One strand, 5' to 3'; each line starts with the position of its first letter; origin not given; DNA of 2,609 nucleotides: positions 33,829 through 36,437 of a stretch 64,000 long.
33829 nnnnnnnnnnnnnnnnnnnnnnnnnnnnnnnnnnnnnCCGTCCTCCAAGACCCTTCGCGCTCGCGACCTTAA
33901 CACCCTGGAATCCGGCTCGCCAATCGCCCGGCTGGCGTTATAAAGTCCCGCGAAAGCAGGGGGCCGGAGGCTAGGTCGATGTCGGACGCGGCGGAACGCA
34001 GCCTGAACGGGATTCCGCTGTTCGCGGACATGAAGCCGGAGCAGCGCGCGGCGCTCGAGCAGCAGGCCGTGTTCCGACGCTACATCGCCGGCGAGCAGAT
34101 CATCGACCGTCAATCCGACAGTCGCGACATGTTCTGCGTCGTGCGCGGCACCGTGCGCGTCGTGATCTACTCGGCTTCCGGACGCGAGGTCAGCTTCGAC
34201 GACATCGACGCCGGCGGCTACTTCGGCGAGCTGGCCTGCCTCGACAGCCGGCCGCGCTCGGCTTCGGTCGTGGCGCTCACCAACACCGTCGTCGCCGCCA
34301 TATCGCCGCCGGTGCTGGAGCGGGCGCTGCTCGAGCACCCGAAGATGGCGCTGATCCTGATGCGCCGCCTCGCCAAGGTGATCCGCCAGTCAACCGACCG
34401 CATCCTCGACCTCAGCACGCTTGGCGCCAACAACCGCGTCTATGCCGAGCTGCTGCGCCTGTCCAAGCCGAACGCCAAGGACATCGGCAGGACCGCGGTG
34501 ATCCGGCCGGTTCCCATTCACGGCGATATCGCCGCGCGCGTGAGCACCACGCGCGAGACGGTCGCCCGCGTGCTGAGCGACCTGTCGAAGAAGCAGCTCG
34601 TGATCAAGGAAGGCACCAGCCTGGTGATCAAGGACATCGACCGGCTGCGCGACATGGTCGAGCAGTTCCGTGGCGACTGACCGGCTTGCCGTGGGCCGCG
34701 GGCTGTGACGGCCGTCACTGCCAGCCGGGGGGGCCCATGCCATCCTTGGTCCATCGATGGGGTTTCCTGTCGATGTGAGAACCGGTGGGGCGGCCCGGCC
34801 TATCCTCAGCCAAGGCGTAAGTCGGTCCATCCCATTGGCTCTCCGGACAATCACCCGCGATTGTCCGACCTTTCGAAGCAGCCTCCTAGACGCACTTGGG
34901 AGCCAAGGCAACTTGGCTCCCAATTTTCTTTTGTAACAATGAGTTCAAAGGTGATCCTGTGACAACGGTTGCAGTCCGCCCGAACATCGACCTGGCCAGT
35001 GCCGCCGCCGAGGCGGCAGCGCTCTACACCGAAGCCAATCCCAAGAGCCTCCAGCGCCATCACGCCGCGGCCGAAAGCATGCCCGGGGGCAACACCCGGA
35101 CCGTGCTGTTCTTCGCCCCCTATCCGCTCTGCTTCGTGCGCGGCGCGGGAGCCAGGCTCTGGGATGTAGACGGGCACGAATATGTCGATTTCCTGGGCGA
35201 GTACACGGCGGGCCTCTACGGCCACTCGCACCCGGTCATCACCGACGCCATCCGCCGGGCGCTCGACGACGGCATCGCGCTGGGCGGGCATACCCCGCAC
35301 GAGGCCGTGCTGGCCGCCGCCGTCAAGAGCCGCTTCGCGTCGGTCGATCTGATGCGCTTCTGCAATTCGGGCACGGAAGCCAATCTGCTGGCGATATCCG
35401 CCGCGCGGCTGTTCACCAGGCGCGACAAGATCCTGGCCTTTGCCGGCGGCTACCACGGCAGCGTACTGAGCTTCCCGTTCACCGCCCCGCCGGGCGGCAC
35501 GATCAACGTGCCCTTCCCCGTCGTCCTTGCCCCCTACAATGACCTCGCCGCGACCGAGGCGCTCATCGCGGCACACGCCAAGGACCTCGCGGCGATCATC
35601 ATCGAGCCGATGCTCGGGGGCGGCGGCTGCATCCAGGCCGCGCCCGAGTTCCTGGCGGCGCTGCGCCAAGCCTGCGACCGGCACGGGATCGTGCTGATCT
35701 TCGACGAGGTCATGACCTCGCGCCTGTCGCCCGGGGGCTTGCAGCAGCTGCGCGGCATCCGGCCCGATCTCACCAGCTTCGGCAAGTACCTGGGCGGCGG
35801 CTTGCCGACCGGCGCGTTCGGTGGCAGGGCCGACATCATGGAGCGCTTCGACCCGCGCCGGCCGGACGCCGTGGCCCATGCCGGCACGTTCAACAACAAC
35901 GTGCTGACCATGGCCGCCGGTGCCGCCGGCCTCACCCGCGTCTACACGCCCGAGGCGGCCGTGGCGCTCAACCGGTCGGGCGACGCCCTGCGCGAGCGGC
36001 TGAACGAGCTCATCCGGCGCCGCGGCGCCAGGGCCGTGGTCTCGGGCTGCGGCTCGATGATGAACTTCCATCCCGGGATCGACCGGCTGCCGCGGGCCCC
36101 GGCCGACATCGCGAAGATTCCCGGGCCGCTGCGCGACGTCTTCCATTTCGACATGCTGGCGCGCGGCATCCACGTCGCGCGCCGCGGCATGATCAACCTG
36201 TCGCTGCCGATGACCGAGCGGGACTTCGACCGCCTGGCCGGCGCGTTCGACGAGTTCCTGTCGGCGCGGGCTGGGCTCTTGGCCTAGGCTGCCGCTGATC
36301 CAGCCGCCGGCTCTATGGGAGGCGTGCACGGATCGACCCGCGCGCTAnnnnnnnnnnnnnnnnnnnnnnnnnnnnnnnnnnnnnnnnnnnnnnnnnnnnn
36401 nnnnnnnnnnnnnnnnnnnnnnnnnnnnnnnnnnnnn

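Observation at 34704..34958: Structured ~180-nt RNA with terminator, antiterminator and anti-antiterminator segments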

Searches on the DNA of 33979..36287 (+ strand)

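Call 4: search_rna_families(source=window, start=34600, end=35050, threshold=evalue, max_evalue=10, show_alignments=3)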
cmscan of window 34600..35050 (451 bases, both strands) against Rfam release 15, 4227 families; matches with E-value up to 10: 2.
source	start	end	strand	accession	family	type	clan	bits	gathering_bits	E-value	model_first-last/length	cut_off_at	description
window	34835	34931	+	RF02353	BjrC68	Gene; sRNA;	-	24.2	39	0.00041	1-82/82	no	Bradyrhizobiaceae sRNA BjrC68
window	34860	34927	-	RF02483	GlsR20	Gene; snRNA; snoRNA; HACA-box;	-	13.2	100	4.8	1-107/107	no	Small nucleolar RNA GlsR20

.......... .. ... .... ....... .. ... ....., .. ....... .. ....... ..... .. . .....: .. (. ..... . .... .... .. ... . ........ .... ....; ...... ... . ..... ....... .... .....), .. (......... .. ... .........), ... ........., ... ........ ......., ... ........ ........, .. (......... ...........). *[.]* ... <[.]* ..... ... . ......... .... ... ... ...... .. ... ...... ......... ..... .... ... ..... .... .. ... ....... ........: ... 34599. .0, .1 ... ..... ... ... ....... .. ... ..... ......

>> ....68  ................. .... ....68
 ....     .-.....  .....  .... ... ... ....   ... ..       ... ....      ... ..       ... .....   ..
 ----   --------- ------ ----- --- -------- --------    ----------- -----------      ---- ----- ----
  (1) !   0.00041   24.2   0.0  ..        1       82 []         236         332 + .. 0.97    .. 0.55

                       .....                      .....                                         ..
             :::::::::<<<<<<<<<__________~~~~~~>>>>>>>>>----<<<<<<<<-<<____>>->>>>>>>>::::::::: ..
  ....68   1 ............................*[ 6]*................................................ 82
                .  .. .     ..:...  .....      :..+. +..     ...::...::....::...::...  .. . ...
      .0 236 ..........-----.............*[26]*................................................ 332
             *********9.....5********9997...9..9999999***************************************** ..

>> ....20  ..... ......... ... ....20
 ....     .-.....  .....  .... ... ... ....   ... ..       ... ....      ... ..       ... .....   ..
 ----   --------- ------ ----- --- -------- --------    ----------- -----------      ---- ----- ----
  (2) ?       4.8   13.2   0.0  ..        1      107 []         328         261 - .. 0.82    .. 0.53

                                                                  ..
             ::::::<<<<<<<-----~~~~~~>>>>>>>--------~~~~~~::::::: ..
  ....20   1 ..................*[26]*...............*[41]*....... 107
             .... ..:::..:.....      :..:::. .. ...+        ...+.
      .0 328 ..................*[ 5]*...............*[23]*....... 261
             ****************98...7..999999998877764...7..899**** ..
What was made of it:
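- On BjrC68 (RF02353): The first hairpin has 5 non-canonical pairs and a 26-nt insertion (call 4).
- On MmgR / alpha-r8 (RF00519): There is no hit in the window at E<=10 (call 4).
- Closest known: BjrC68, Bradyrhizobiaceae sRNA, Rfam RF02353. Same: The hit covers a hairpin plus the GCAA-loop terminator (call 4).
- Closest known: BjrC68, Bradyrhizobiaceae sRNA, Rfam RF02353. Different: Five pairs of the first hairpin are non-canonical in the alignment, and 26 nt are inserted where the model has 6 (call 4).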

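Call 29: build_rna_model(alignment_id=A3)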
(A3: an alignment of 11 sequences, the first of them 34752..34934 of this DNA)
Model R1 built from alignment A3 (11 sequences, 197 columns); structure: RNAalifold consensus.
model positions 181; base pairs 49; branch points 4; effective number of sequences 1.26; information 0.59 bits per position. Calibrated on 0.2 Mb of random sequence (short: E-values are rough).
structure used (alignment columns):
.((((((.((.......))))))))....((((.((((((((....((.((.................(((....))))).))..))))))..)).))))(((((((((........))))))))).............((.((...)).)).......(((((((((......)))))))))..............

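Call 30: search_dna_similar(query=window:34700-34940:+, collection=plasmids, mode=distant, max_evalue=0.001)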
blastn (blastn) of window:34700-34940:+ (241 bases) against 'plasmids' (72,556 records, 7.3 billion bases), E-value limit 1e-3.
No match.
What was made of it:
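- Tried and rejected: A distant-mode search of the plasmid collection found no match (call 30).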

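Call 32: search_with_rna_model(model_id=R1, sources=[window, L001, L002, L003, L004, L005, L006, L007, L008, L009, L010, L011, L012, L013, L014, L015, L016, L017, L018, L019, L020, L021, L022, L023, L024, L025, L026, L027, L028, L029, L030, L031, L032, L033, L034, L035, L036, L037, L038, L041, L049, L081, L082, L083, L084, L085, L086, L087, L088, L089, L090, L091, L092, L093, L094, L095, L096, L097, L098, L099, L100], max_evalue=1)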
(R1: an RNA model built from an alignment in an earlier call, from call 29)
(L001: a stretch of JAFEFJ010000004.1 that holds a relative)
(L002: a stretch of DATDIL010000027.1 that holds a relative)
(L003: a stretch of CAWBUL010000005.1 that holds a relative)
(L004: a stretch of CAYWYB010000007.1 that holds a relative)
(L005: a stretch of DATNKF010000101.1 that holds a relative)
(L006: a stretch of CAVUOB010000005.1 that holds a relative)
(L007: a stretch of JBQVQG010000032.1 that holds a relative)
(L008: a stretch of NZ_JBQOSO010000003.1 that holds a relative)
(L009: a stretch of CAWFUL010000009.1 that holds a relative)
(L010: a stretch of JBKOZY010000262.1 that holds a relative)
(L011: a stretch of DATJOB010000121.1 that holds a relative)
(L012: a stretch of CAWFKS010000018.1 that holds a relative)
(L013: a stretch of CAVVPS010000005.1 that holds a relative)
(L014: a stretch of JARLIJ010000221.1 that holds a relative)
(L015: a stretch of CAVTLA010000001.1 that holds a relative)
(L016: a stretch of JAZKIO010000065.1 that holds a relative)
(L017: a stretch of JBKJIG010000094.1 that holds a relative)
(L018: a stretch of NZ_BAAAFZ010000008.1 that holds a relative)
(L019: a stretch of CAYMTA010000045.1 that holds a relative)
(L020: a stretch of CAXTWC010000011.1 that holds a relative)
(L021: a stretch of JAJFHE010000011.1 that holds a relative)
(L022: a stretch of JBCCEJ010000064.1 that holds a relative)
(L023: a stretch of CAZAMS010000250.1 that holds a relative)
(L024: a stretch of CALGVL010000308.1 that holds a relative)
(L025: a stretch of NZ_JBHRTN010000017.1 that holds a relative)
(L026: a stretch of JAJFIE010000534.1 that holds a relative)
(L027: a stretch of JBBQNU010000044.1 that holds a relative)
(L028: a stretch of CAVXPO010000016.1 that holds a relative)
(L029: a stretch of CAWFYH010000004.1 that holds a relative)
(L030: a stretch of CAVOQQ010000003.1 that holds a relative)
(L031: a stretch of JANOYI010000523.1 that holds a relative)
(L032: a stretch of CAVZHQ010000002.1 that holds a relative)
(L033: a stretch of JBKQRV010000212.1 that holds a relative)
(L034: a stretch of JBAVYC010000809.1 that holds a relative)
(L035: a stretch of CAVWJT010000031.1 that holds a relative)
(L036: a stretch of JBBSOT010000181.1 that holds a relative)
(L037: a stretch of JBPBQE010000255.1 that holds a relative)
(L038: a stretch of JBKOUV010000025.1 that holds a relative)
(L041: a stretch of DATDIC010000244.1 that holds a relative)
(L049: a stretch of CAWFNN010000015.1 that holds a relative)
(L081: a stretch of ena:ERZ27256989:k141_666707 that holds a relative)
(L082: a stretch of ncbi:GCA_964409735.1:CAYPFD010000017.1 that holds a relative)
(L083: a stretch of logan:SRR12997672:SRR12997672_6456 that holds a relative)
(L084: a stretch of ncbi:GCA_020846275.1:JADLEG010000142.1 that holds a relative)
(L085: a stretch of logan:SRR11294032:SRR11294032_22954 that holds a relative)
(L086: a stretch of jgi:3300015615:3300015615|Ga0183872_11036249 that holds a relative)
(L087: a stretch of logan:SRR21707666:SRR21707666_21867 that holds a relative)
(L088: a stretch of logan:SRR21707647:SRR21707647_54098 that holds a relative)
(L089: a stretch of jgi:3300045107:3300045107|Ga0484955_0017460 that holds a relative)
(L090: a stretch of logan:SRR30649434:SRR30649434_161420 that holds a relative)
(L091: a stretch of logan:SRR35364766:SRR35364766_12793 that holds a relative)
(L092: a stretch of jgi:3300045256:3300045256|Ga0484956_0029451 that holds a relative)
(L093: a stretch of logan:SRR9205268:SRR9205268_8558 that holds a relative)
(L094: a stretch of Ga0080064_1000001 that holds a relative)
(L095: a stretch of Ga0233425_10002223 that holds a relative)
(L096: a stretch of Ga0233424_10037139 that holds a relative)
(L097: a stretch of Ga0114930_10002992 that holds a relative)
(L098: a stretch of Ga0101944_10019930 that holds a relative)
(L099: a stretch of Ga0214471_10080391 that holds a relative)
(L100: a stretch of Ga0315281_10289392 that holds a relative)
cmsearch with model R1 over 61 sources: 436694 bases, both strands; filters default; matches with E-value up to 1: 20.
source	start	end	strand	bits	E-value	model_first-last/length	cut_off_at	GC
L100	881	1064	+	188.1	5.9e-49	1-181/181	no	0.61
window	34752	34932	+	184.6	5.3e-48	1-181/181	no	0.58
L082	2534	2699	+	183.4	1.2e-47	1-181/181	no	0.62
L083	1710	1875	+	183.4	1.2e-47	1-181/181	no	0.62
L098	4351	4516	+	183.1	1.4e-47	1-181/181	no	0.63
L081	1452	1632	+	179.3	1.5e-46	1-181/181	no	0.59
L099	537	717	+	179.3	1.5e-46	1-181/181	no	0.59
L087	3811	3976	+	174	4e-45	1-181/181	no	0.63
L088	1201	1366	+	174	4e-45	1-181/181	no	0.63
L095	2593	2777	+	164.4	1.6e-42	1-181/181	no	0.67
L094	3612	3795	+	160.7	1.6e-41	1-181/181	no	0.62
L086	3797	3962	+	160.4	1.9e-41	1-181/181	no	0.6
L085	985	1147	+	158.9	5.1e-41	1-181/181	no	0.6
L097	10857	11044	-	155.5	4.2e-40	1-181/181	no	0.64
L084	1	138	+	129.6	4.4e-33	26-181/181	5'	0.57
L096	2192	2334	-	112.6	1.9e-28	39-181/181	5'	0.62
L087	3887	3910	-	13.3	0.16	92-115/181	no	0.62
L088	1277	1300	-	13.3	0.16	92-115/181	no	0.62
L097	13322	13438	-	10.9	0.7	1-181/181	no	0.69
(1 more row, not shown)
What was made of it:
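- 34753..34932 (+): Predicted RNA of about 180 nt, from the inferred +1 (A34753, which puts the box centre at -41.5) to the end of the U-tract. The covariance model matches 34752-34932 at 184.6 bits (call 32).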

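Call 38: search_with_rna_model(model_id=R1, sources=[L101, L102, L103, L104, L105, L106, L107, L108], max_evalue=1, show_alignments=3)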
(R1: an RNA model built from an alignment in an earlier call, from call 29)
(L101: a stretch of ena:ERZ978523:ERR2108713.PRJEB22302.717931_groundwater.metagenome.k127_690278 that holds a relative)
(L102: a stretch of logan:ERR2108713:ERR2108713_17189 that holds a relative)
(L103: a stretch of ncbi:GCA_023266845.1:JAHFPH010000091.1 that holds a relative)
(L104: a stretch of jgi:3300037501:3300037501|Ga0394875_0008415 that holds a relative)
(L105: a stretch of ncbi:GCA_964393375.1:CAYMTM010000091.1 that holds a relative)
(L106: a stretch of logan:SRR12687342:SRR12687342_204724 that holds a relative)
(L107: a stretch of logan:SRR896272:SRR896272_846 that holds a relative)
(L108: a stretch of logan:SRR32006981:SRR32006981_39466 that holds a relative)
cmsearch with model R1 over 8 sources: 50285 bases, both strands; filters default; matches with E-value up to 1: 3.
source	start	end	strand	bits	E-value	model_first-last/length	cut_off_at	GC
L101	3682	3865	+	160.7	1.9e-42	1-181/181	no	0.62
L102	3682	3865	+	160.7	1.9e-42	1-181/181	no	0.62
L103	3758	3941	+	135.4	1.4e-35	1-181/181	no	0.65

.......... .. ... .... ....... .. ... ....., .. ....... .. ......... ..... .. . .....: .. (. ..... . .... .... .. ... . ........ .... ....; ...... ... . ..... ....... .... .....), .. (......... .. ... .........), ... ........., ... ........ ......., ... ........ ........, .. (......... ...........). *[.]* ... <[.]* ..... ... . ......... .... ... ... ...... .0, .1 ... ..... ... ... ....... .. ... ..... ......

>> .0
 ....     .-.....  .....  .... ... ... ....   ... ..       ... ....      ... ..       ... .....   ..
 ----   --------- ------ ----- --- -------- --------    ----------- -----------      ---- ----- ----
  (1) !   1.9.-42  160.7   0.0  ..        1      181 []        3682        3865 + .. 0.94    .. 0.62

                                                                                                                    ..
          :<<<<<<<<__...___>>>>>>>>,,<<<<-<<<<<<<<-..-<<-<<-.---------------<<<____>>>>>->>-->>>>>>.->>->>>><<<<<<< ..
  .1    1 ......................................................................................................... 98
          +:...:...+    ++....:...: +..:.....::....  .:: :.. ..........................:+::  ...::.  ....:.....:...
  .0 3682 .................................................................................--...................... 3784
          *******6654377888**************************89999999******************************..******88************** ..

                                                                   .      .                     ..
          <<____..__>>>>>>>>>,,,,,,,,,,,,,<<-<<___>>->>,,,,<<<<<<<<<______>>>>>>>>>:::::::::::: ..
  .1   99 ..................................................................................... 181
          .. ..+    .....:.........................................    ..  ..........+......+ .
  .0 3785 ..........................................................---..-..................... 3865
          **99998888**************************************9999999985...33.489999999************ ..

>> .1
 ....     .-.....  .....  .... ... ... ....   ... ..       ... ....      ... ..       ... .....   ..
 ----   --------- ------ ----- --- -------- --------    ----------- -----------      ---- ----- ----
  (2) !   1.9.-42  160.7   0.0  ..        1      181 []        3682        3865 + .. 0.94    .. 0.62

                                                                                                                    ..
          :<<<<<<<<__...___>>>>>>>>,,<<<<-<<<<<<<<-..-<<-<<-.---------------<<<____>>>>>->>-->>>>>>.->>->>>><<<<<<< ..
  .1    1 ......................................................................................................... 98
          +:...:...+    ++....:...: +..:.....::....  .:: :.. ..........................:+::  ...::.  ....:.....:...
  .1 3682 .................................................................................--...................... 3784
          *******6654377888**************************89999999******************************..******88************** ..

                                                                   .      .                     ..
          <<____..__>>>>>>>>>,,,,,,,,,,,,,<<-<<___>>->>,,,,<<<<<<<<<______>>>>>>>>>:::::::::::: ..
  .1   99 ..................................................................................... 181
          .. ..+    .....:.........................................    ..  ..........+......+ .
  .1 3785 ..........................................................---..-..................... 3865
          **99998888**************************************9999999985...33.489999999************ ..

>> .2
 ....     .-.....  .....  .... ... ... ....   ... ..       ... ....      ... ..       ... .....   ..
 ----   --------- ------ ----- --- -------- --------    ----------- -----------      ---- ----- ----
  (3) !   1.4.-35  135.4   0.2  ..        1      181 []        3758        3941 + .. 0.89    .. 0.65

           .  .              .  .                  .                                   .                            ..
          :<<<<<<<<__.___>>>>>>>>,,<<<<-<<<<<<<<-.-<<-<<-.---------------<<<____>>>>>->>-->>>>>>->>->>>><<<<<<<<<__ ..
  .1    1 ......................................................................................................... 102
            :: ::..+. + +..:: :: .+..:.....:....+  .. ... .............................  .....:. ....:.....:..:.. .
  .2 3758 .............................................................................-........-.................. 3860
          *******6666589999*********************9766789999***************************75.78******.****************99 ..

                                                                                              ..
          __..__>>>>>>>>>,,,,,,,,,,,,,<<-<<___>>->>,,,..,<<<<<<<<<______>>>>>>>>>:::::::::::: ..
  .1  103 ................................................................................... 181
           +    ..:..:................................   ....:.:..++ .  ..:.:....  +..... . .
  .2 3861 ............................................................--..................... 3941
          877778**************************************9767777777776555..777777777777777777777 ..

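Call 40: search_rna_families(source=L107, start=3690, end=3930, threshold=evalue, max_evalue=10, show_alignments=2)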
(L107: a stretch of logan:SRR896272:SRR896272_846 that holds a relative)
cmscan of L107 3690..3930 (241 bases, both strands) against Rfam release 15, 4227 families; matches with E-value up to 10: 7.
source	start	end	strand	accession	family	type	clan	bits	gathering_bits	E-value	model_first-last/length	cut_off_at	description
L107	3825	3903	+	RF02631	Hrs13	Gene; sRNA;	-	26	52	0.00011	1-82/82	no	Hfq-regulated sRNA 13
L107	3840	3912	+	RF00519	suhB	Gene; sRNA;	CL00108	24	41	0.0044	1-77/77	no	Makes More Granules Regulator RNA (mmgR)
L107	3743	3909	-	RF00101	SraC_RyeA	Gene; sRNA;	CL00105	20.2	37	0.11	1-145/145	no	SraC/RyeA RNA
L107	3827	3904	+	RF00033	MicF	Gene; antisense;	-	18.2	79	2.3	1-94/94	no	MicF RNA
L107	3850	3898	+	RF01519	CC0196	Gene; sRNA;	-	12.9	35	1.4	1-58/58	no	Caulobacter sRNA CC0196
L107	3857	3905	+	RF02399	NsiR1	Gene; sRNA;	-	11.6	39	8.6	1-60/60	no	Nitrogen stress-induced RNA 1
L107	3861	3894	-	RF02161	PART1_3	Gene; lncRNA;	-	9.1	40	9.3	92-131/131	no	Prostate androgen-regulated transcript 1 conserved region 3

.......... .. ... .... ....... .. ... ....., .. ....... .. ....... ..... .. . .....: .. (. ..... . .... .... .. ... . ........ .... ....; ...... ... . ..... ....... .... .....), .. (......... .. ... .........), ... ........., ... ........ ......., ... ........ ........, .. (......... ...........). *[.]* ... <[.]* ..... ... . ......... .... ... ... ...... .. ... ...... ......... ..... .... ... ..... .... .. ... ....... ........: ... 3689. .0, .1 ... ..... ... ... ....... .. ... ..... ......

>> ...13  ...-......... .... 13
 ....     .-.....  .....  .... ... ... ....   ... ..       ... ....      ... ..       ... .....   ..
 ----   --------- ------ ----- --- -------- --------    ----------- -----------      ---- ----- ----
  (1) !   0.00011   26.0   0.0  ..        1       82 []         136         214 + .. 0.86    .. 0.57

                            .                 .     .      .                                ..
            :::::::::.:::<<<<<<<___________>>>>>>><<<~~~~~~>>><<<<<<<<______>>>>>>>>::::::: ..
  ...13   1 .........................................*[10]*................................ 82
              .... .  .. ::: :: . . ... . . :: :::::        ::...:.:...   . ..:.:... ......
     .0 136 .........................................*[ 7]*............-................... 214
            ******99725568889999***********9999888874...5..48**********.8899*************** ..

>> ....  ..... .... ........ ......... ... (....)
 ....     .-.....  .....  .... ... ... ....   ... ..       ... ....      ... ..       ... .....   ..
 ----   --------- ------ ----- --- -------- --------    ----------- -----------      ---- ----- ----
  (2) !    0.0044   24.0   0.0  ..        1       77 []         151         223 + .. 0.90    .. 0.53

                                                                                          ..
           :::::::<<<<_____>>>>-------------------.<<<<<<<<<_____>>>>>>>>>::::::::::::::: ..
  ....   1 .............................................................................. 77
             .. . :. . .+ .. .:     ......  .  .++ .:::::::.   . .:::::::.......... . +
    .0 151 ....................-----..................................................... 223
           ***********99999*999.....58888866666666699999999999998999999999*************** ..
